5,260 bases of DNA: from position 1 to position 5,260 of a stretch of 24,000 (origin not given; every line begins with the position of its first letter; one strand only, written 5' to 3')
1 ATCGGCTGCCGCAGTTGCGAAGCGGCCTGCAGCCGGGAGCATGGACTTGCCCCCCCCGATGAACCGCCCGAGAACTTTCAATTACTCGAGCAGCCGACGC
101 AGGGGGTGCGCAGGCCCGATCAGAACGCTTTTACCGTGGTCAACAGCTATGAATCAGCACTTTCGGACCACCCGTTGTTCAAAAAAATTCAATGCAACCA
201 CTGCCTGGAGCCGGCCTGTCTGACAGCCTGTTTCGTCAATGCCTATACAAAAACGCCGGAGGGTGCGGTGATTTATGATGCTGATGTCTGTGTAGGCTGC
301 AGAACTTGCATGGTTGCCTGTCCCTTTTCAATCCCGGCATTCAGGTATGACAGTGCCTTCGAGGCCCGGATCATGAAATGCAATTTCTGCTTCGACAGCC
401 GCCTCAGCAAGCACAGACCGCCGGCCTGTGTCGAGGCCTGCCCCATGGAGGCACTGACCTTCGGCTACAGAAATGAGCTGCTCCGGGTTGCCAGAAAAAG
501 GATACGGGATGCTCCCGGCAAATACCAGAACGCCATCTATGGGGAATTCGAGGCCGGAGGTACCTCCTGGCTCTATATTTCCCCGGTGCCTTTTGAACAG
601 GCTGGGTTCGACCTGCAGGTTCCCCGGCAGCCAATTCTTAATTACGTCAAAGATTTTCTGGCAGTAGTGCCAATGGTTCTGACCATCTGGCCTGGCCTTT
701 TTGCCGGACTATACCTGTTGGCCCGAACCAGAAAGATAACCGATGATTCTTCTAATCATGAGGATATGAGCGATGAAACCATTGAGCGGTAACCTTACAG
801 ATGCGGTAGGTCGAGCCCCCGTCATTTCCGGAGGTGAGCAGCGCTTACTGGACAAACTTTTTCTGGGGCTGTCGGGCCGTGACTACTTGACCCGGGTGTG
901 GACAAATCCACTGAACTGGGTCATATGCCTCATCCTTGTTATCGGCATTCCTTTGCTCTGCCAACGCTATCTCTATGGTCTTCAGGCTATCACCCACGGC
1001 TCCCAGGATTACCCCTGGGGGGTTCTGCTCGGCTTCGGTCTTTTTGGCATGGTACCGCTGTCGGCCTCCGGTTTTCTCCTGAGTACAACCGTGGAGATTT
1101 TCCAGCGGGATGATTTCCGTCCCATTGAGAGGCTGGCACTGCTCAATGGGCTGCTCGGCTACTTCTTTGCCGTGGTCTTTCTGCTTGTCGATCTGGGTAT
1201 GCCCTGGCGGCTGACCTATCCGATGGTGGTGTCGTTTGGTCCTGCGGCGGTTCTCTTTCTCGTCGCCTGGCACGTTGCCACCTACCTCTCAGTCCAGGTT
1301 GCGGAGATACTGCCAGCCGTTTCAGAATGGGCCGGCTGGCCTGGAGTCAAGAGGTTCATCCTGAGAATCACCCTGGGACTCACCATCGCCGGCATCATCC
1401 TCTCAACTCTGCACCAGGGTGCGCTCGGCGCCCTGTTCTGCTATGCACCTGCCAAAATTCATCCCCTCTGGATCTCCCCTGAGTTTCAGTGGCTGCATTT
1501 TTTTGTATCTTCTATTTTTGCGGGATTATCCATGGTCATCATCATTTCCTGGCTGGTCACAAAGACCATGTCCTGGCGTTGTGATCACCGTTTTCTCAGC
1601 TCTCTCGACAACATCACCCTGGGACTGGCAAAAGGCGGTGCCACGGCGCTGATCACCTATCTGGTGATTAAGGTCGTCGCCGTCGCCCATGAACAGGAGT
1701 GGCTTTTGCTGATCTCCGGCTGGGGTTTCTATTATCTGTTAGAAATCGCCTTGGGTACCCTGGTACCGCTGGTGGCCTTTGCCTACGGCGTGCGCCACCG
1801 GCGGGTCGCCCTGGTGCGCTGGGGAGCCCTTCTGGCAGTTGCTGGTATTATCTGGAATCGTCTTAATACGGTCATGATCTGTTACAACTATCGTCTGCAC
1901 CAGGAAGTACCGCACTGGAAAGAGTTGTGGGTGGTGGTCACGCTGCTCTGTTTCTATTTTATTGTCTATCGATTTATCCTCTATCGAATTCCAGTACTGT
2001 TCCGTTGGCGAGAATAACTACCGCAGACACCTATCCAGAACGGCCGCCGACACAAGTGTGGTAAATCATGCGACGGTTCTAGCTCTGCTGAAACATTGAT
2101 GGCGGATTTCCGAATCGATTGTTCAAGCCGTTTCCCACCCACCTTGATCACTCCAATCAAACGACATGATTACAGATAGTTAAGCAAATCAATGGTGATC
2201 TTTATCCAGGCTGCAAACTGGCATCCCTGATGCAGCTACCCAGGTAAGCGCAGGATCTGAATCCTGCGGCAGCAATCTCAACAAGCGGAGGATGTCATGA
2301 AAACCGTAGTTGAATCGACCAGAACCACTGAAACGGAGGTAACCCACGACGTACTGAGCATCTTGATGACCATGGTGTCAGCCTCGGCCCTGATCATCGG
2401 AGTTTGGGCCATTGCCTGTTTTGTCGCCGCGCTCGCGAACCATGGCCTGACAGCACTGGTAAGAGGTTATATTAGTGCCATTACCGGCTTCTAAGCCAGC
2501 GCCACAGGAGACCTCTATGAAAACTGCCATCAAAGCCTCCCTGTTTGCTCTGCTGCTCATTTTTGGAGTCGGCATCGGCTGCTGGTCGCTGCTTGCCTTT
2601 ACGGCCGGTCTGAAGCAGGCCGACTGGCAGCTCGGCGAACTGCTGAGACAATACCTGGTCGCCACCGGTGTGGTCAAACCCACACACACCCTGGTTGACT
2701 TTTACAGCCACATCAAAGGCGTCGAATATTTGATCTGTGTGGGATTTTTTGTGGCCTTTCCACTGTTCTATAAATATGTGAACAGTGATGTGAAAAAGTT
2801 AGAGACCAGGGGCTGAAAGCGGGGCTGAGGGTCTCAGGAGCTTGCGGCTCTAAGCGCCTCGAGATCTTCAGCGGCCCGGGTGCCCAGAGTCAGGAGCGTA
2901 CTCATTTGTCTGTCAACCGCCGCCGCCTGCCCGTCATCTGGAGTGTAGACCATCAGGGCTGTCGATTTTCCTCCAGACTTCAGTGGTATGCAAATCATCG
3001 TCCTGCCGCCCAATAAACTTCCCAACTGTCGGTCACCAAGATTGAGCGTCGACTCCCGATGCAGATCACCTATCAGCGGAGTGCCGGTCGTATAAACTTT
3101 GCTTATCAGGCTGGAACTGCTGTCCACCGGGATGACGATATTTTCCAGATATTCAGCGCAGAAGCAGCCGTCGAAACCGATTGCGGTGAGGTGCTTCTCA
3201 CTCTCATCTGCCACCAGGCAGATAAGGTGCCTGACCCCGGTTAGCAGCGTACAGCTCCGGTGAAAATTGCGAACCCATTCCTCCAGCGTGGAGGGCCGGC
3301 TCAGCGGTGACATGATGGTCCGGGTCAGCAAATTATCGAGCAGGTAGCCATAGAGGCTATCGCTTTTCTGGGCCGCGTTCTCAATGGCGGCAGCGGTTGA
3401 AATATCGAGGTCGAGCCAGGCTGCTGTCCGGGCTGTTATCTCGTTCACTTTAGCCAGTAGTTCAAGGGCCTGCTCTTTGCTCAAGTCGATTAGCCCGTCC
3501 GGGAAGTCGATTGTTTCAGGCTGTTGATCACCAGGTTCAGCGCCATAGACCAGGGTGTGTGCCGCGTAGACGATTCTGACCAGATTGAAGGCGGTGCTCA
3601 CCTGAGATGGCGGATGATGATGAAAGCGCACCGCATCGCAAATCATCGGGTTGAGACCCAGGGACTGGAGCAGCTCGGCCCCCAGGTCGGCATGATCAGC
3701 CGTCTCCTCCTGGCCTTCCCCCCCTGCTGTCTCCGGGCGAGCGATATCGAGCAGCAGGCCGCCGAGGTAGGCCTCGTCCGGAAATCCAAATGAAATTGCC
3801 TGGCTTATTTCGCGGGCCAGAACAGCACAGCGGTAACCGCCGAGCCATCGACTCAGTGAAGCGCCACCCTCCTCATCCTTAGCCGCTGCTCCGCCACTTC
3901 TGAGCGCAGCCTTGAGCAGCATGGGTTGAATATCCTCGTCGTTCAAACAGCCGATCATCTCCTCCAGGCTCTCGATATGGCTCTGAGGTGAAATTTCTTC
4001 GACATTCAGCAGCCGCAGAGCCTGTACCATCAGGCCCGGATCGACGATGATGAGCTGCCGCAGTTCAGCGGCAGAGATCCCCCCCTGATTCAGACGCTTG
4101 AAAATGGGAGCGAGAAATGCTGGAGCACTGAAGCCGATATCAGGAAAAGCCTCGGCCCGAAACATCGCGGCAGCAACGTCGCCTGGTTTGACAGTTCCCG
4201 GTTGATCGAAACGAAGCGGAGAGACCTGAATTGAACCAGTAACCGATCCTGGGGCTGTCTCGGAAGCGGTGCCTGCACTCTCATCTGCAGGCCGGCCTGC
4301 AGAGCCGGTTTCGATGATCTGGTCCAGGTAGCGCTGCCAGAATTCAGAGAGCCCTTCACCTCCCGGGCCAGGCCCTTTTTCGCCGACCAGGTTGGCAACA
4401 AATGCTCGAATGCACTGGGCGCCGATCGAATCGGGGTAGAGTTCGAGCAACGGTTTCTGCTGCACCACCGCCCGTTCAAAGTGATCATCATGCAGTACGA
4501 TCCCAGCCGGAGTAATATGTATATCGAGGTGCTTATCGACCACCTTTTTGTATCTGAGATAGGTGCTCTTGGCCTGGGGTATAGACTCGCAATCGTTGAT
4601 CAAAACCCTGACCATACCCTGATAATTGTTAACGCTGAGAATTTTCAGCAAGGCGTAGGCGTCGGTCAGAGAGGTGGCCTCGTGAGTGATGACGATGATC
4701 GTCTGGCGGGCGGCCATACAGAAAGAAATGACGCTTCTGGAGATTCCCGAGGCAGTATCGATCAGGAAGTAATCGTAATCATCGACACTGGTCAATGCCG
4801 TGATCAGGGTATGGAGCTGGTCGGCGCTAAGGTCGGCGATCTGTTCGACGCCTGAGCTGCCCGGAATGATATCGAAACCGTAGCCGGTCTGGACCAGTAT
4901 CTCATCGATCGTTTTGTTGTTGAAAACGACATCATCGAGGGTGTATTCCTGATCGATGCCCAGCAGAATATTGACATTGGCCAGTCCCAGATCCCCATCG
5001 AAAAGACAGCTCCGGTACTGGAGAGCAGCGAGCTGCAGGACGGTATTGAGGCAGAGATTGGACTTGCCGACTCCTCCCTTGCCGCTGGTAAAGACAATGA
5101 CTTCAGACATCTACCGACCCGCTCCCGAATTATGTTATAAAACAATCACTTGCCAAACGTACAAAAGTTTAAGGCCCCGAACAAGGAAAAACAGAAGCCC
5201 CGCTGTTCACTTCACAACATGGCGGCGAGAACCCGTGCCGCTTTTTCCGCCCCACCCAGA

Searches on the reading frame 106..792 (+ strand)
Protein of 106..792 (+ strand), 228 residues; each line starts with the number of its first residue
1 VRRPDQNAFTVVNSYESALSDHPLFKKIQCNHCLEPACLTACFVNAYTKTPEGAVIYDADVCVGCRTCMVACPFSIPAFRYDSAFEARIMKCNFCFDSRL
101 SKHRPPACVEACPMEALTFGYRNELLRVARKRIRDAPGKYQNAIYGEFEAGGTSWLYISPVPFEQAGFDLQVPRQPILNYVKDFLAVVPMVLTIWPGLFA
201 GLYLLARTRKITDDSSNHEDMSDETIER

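Call 18: search_protein_families(library=ncbifam, proteins=[window:106-792:+], max_evalue=0.00001)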
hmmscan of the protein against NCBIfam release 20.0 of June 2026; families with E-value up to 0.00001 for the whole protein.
window:106-792:+ (228 aa): 18 families
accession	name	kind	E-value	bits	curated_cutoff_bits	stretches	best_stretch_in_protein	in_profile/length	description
NF045715.1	sulf_resp_HmcB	equivalog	5e-90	301.7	420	1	2-219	79-295/307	sulfate respiration complex iron-sulfur protein HmcB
NF008134.0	PRK10882.1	equivalog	2.2e-45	155.2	263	1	23-169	106-276/329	hydrogenase 2 operon protein HybA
TIGR01582.1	FDH-beta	equivalog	1.9e-31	109.2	334.7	1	7-161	68-223/283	formate dehydrogenase subunit beta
TIGR02951.1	DMSO_dmsB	equivalog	2.2e-26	92.8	214.1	1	26-125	60-156/161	DMSO/selenate family reductase complex B subunit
NF045797.1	DsrO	equivalog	7.6e-23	81.1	200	1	14-126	87-206/235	sulfate reduction electron transfer complex DsrMKJOP subunit DsrO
TIGR03149.1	cyt_nit_nrfC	equivalog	2.7e-21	75.9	377.6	1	25-131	89-193/225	cytochrome c nitrite reductase Fe-S protein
TIGR03478.1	DMSO_red_II_bet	subfamily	1.1e-16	60.6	480.7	1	29-125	130-223/321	DMSO reductase family type II enzyme, iron-sulfur subunit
NF009408.0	PRK12769.1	equivalog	2.2e-16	59.1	1003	1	27-134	53-159/659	formate-dependent uric acid utilization protein AegA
NF038355.1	FDH3_beta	equivalog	2.8e-15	56.8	240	1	27-95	51-121/180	formate dehydrogenase FDH3 subunit beta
NF042979.1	EthbenzDh_ebdB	equivalog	4.9e-15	55.2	740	1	29-162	152-279/354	ethylbenzene dehydrogenase subunit beta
NF011569.0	PRK14993.1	equivalog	1.8e-14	53.8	416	1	28-119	98-185/244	tetrathionate reductase subunit TtrB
NF009451.0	PRK12809.1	equivalog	3.2e-14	52.1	1154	1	27-141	53-159/639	formate-dependent uric acid utilization protein YgfT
NF041715.1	arsenate_red_ArrB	equivalog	1.4e-13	50.9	450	1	29-79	56-106/233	arsenate respiratory reductase iron-sulfur subunit ArrB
NF045766.1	PhenlGlyoxDHPadI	equivalog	1.1e-12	47.5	700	1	24-123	49-139/443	NADH-dependent phenylglyoxylate dehydrogenase subunit beta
TIGR01660.1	narH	equivalog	6.1e-12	44.7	524.05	1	29-112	182-262/492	nitrate reductase subunit beta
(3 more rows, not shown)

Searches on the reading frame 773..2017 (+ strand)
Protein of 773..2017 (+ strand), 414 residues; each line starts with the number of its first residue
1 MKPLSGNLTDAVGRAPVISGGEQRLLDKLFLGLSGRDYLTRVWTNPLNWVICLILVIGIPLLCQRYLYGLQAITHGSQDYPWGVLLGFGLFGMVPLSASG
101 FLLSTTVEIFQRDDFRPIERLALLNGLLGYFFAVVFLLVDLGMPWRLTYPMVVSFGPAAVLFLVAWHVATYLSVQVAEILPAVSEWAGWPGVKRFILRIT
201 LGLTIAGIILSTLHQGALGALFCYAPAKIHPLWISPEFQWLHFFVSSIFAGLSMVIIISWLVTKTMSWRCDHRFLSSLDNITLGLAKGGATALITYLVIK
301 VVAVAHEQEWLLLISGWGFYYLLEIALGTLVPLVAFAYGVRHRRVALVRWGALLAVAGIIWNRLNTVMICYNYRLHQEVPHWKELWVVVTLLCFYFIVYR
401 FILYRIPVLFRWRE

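Call 18: search_protein_families(library=ncbifam, proteins=[window:773-2017:+], max_evalue=0.00001)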
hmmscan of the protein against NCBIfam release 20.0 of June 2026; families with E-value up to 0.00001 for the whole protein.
window:773-2017:+ (414 aa): 2 families
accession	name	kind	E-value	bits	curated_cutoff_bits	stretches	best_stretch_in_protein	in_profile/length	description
NF045714.1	sulf_resp_HmcC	equivalog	4.6e-98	328.9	550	1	45-411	2-370/376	sulfate respiration complex protein HmcC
NF008133.1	PRK10881.1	equivalog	5.6e-42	144.5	450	1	49-409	17-374/377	Ni/Fe-hydrogenase cytochrome b subunit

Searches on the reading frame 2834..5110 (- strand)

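Call 18: search_protein_families(library=ncbifam, proteins=[window:2834-5110:-], max_evalue=0.00001)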
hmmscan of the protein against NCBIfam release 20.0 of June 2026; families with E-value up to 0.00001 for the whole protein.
window:2834-5110:- (758 aa): 6 families
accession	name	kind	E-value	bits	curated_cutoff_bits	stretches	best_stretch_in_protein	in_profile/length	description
TIGR01969.1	minD_arch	subfamily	5.1e-31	107.7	201.75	1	4-245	2-234/251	cell division ATPase MinD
TIGR01968.1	minD_bact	equivalog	5.1e-28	98.1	212.9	1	3-240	2-235/261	septum site-determining protein MinD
NF008079.0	PRK10818.1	equivalog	1.6e-11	44.1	508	1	1-161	1-163/270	septum site-determining protein MinD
NF041136.1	MrpORP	equivalog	1.2e-07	31.4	450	1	3-124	6-127/365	iron-sulfur cluster carrier protein MrpORP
NF047398.1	AAA_KGGVGR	domain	1.8e-07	31.7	90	0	3-41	3-41/190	KGGVGR-motif variant AAA ATPase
NF041546.1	ParA_partition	equivalog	5.2e-07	29.4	180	0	91-174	58-142/203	ParA family partition ATPase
